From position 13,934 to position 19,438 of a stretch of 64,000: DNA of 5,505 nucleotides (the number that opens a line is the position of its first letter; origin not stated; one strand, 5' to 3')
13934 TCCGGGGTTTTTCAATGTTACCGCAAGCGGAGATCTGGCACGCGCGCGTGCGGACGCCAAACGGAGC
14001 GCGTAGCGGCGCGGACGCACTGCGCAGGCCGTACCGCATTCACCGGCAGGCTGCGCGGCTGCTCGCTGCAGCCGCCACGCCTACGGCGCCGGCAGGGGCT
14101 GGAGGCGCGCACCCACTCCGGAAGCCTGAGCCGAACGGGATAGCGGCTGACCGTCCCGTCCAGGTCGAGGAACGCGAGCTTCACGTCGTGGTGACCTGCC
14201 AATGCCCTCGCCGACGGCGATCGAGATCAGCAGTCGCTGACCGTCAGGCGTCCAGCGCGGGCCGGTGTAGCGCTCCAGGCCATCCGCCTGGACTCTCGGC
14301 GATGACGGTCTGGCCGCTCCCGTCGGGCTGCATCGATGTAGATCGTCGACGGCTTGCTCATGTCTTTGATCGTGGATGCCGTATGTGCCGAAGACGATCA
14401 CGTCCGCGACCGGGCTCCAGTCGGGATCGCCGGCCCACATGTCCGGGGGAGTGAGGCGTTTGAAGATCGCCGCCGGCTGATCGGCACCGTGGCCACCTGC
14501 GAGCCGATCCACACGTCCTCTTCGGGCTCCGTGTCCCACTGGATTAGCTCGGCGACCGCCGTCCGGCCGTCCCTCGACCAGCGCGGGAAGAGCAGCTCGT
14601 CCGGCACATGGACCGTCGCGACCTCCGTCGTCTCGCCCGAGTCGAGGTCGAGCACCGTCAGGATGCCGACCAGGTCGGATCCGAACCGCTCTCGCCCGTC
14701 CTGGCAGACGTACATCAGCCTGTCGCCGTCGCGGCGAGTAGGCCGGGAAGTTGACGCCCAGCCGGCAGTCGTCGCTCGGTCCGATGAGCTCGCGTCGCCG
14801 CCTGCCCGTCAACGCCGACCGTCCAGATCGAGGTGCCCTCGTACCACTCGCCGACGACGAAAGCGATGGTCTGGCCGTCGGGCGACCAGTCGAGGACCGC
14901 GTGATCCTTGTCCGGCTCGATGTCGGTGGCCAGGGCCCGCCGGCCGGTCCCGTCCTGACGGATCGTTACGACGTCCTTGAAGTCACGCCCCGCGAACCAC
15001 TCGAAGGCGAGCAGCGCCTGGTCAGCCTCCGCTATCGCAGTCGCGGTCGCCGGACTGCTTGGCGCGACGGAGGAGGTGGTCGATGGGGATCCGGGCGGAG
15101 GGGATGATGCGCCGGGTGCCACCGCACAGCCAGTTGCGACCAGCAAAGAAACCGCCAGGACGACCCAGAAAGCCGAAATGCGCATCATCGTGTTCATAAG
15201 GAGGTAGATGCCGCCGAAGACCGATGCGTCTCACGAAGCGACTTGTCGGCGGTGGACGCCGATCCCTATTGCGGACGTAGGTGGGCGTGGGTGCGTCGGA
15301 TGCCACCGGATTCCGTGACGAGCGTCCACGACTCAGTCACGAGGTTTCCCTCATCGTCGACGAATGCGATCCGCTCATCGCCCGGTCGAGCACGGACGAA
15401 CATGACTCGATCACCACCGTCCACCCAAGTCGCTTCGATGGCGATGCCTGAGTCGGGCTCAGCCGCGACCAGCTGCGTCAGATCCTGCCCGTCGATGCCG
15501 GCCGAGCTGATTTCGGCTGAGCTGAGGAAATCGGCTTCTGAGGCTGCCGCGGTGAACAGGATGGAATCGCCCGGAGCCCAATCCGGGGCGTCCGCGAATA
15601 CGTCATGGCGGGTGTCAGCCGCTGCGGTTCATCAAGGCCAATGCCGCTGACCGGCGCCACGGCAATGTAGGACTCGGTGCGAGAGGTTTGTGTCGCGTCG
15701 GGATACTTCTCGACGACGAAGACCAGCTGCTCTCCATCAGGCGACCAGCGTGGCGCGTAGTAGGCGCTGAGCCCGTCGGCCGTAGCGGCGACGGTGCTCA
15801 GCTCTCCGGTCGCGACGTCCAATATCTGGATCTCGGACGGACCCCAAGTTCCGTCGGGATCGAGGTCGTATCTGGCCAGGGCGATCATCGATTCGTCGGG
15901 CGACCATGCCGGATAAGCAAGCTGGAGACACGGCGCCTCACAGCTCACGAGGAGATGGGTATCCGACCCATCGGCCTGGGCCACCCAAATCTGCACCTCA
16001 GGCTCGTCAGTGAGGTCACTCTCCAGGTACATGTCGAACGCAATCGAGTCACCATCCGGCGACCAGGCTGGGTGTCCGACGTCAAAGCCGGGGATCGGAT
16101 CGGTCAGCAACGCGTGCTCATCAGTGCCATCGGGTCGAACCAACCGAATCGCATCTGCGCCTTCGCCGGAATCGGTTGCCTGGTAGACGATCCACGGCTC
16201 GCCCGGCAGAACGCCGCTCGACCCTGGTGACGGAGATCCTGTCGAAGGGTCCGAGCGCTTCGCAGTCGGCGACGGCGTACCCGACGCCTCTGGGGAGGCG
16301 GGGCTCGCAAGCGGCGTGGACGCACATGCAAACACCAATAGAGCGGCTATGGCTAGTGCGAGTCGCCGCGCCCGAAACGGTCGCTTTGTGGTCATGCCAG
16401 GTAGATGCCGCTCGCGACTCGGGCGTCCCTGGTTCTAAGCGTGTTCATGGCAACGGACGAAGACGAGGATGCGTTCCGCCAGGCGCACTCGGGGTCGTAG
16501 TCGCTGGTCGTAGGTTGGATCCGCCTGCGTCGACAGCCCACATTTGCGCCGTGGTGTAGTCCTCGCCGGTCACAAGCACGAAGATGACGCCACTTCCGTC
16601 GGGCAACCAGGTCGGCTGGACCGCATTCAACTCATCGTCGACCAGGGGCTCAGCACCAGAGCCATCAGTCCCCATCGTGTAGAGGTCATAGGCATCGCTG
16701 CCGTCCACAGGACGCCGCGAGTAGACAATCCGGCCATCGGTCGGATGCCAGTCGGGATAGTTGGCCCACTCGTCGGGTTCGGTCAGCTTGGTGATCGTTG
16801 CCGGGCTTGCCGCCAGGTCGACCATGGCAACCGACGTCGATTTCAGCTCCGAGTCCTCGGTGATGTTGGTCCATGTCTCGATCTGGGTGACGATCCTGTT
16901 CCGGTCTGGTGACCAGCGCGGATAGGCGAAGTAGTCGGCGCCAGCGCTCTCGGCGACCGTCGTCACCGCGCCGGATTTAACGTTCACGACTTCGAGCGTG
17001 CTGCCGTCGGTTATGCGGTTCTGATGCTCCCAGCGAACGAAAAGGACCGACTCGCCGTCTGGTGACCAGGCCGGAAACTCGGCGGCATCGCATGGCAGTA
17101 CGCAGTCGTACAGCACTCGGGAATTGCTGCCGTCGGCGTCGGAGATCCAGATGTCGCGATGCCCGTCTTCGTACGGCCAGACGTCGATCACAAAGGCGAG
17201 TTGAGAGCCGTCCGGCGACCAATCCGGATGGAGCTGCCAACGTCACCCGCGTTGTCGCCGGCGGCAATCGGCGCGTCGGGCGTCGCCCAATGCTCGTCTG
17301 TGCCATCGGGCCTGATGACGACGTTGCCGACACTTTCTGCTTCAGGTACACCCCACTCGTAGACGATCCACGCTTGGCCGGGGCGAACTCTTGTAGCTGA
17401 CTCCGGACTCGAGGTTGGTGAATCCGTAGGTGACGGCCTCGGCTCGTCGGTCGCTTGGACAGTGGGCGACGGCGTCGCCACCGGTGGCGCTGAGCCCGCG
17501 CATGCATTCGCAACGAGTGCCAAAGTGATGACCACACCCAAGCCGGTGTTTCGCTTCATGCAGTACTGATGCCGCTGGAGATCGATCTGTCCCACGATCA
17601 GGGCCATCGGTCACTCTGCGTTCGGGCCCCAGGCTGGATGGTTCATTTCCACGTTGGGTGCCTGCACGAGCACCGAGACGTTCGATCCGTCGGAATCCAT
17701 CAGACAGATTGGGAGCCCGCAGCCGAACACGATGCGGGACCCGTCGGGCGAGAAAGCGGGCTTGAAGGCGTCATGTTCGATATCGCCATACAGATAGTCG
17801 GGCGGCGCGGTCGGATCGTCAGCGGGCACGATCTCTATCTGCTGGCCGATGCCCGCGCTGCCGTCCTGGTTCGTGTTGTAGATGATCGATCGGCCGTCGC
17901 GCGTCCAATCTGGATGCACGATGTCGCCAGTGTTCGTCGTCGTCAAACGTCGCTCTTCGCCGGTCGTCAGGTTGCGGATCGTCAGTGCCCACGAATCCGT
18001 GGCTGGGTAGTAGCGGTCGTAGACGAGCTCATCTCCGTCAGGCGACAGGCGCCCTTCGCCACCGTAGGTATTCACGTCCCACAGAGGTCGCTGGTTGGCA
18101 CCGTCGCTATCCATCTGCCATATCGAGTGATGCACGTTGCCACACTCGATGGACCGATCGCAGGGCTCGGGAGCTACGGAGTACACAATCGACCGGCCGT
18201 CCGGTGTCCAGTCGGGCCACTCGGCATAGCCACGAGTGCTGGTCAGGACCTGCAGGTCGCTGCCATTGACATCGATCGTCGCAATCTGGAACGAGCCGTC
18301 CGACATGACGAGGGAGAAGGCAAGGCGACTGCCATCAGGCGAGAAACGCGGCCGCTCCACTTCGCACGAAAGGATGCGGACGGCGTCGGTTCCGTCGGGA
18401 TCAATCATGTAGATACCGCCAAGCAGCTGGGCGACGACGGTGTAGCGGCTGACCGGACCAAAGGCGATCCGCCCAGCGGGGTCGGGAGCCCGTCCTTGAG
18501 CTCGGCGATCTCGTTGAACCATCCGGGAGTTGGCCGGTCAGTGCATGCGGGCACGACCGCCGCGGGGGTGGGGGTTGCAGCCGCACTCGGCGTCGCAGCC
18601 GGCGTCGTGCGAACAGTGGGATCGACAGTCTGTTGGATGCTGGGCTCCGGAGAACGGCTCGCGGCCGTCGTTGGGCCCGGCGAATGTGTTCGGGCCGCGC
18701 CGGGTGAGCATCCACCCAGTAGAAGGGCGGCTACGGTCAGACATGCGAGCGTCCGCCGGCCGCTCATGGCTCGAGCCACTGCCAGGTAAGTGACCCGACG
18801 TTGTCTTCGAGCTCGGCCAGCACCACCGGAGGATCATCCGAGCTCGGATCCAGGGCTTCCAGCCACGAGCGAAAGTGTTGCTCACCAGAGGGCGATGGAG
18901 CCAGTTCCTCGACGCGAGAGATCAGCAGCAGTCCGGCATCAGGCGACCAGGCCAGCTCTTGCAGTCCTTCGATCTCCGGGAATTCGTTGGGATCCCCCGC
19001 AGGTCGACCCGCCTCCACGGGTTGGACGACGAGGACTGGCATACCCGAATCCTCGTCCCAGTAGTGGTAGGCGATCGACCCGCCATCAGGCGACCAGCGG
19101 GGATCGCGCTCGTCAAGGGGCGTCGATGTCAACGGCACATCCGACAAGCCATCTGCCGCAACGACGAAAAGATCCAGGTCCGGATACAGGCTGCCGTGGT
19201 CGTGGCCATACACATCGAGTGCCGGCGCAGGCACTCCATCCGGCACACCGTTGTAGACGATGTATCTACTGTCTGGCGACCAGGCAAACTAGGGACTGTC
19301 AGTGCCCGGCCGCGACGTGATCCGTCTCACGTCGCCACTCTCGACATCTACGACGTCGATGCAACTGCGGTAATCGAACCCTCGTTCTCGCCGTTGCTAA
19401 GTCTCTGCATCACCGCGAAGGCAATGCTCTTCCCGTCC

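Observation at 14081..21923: Tandem array of six paralogous PD40/TolB-like beta-propeller genes with an embedded ECF sigma / anti-sigma pair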

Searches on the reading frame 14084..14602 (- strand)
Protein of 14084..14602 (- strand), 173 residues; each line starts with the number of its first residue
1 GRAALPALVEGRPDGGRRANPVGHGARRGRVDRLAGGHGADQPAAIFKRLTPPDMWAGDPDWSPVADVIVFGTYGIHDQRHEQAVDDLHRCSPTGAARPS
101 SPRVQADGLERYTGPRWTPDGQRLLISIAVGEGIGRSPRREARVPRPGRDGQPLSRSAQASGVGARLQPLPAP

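Call 5: search_protein_families(library=pfam, max_evalue=0.01, proteins=[window:14084-14602:-])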
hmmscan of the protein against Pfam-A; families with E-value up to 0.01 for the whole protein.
window:14084-14602:- (173 aa): 1 family
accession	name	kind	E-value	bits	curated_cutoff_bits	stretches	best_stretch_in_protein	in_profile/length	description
PF07676.18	PD40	-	0.0048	17.3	20.9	0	112-126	11-25/38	WD40-like Beta Propeller Repeat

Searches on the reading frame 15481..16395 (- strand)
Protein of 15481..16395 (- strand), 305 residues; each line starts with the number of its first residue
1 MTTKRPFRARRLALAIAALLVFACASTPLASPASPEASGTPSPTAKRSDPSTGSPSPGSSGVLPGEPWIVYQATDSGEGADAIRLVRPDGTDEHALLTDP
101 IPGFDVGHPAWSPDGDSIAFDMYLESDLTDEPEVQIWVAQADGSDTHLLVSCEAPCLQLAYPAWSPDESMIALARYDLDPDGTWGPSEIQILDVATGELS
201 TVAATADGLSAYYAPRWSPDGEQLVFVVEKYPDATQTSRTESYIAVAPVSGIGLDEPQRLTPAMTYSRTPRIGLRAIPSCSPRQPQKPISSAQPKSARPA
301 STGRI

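Call 5: search_protein_families(library=pfam, max_evalue=0.01, proteins=[window:15481-16395:-])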
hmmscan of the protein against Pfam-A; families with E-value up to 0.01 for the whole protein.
window:15481-16395:- (305 aa): 2 families
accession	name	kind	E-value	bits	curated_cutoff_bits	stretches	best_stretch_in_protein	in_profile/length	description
PF07676.18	PD40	-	3.7e-09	36.7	20.9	1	213-228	12-27/38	WD40-like Beta Propeller Repeat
PF00930.27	DPPIV_N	-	0.0012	18.1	22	0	191-229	27-62/354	Dipeptidyl peptidase IV (DPP IV) N-terminal region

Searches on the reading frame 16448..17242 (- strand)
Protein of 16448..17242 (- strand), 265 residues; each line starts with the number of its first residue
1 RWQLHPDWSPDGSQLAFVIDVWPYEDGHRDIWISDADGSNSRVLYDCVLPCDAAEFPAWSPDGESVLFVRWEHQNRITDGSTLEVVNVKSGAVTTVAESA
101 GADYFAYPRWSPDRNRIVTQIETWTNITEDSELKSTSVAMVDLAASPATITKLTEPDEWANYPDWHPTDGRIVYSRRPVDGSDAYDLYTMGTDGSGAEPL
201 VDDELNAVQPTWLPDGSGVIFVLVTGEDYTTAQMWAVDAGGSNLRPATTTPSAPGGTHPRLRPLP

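Call 5: search_protein_families(library=pfam, max_evalue=0.01, proteins=[window:16448-17242:-])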
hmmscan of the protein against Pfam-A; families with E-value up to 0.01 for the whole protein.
window:16448-17242:- (265 aa): 3 families
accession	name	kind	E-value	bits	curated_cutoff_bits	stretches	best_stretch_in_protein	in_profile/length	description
PF07676.18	PD40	-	1.3e-13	50.9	20.9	0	6-18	14-26/38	WD40-like Beta Propeller Repeat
PF00930.27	DPPIV_N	-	5.5e-06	25.8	22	0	60-118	1-58/354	Dipeptidyl peptidase IV (DPP IV) N-terminal region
PF14583.12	Pectate_lyase22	-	0.00035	19.8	30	0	2-72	189-258/386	Oligogalacturonate lyase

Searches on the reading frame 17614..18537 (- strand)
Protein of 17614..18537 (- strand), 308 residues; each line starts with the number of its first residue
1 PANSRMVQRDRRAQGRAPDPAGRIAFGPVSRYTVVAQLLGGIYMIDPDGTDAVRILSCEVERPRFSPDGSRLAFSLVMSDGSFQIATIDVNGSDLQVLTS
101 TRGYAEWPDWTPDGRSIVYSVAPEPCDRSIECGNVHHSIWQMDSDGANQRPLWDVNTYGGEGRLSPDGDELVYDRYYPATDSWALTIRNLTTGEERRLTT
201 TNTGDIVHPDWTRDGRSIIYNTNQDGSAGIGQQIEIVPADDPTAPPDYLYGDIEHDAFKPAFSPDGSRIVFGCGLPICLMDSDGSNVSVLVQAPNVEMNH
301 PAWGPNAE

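Call 5: search_protein_families(library=pfam, max_evalue=0.01, proteins=[window:17614-18537:-])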
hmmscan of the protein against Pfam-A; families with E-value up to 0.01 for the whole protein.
window:17614-18537:- (308 aa): 3 families
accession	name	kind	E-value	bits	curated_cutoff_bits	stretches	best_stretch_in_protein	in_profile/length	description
PF07676.18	PD40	-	6.5e-22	77.4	20.9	3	96-120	2-26/38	WD40-like Beta Propeller Repeat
PF02897.21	Peptidase_S9_N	-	2.8e-05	23.5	24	0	134-224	89-190/414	Prolyl oligopeptidase, N-terminal beta-propeller domain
PF00930.27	DPPIV_N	-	0.0061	15.8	22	0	88-120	28-60/354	Dipeptidyl peptidase IV (DPP IV) N-terminal region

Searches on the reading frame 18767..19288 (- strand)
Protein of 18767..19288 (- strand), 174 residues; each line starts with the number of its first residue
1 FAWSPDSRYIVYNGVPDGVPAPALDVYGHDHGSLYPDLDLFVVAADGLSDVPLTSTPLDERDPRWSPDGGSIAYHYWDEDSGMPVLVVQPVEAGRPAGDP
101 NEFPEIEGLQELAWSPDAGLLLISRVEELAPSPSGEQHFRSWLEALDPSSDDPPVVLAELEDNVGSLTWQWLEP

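Call 5: search_protein_families(library=pfam, max_evalue=0.01, proteins=[window:18767-19288:-])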
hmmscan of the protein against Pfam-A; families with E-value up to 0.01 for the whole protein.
window:18767-19288:- (174 aa): 1 family
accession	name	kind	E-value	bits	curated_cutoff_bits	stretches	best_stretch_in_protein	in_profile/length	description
PF07676.18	PD40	-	5.2e-09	36.3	20.9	1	52-74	3-25/38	WD40-like Beta Propeller Repeat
